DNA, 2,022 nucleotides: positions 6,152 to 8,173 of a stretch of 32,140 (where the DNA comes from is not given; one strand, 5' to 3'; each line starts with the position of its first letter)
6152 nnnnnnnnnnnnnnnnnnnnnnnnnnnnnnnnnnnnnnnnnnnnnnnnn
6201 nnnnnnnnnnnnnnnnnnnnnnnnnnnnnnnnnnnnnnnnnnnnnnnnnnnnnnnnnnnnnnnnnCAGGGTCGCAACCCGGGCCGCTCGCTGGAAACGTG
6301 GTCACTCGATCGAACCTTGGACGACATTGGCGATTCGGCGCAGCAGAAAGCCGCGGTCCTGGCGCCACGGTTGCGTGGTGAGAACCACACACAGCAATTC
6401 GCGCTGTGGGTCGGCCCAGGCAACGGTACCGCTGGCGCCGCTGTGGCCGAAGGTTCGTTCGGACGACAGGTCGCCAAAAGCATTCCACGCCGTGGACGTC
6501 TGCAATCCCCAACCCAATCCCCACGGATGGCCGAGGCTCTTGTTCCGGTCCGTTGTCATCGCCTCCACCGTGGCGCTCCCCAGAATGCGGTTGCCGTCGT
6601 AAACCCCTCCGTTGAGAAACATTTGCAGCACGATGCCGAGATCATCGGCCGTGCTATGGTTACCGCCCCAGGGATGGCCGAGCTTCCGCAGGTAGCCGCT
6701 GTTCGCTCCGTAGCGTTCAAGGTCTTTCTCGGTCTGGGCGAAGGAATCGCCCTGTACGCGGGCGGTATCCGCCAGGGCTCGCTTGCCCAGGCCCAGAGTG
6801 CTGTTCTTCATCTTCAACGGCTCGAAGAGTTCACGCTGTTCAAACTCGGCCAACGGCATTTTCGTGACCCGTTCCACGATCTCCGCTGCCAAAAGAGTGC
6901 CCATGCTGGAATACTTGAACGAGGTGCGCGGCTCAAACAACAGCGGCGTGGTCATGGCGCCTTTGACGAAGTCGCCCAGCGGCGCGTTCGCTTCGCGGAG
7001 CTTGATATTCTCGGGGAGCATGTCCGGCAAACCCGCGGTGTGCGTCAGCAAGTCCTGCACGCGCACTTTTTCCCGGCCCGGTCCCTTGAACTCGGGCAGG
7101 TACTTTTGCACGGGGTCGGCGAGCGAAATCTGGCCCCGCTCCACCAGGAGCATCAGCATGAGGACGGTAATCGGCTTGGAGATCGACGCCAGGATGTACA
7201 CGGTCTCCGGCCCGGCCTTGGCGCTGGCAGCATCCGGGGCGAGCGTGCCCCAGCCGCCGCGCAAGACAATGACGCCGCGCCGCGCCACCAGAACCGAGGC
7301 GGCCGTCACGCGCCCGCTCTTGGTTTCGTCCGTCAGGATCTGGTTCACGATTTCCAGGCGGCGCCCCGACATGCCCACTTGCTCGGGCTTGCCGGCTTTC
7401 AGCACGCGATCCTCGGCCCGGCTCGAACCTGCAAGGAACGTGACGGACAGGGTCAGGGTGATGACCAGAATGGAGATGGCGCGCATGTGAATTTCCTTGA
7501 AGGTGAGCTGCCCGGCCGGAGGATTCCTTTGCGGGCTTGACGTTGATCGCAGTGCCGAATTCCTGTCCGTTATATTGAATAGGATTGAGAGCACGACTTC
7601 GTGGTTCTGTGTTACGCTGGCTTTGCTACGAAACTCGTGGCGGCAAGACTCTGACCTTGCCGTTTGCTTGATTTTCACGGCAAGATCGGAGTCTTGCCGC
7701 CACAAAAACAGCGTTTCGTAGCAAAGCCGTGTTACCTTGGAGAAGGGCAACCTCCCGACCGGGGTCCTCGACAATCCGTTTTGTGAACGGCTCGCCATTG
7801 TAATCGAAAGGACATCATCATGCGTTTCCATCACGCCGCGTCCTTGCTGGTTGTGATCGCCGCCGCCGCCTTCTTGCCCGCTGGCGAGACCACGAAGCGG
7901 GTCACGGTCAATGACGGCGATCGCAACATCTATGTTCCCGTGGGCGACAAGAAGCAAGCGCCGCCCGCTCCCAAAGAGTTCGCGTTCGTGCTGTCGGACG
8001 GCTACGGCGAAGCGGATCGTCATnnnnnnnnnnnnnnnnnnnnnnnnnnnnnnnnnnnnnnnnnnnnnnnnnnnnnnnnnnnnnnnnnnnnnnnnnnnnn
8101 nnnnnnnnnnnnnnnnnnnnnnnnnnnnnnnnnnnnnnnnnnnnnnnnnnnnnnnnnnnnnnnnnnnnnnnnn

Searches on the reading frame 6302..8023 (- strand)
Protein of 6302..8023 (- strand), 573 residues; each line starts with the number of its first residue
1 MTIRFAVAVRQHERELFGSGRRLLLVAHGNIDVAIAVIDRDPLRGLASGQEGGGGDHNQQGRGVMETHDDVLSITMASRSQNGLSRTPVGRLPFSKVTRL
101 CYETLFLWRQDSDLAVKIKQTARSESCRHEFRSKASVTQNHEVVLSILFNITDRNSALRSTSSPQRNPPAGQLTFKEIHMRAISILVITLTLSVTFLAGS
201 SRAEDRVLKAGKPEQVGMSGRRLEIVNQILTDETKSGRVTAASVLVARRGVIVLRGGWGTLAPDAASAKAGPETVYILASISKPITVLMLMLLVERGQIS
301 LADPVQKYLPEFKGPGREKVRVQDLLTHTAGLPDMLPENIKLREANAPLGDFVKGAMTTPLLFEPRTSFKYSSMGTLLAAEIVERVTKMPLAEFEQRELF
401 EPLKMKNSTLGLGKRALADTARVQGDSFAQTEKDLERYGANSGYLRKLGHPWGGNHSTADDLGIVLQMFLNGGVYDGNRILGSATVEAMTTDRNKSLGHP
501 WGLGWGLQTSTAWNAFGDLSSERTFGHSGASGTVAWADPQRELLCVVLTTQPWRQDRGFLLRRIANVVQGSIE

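Call 69: search_protein_families(library=pfam, proteins=[window:6302-8023:-], max_evalue=0.001)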
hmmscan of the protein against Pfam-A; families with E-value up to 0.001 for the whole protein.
window:6302-8023:- (573 aa): 1 family
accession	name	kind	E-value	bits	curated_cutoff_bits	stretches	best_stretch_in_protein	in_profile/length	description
PF00144.29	Beta-lactamase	-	1.2e-64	219.1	27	1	227-567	2-327/329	Beta-lactamase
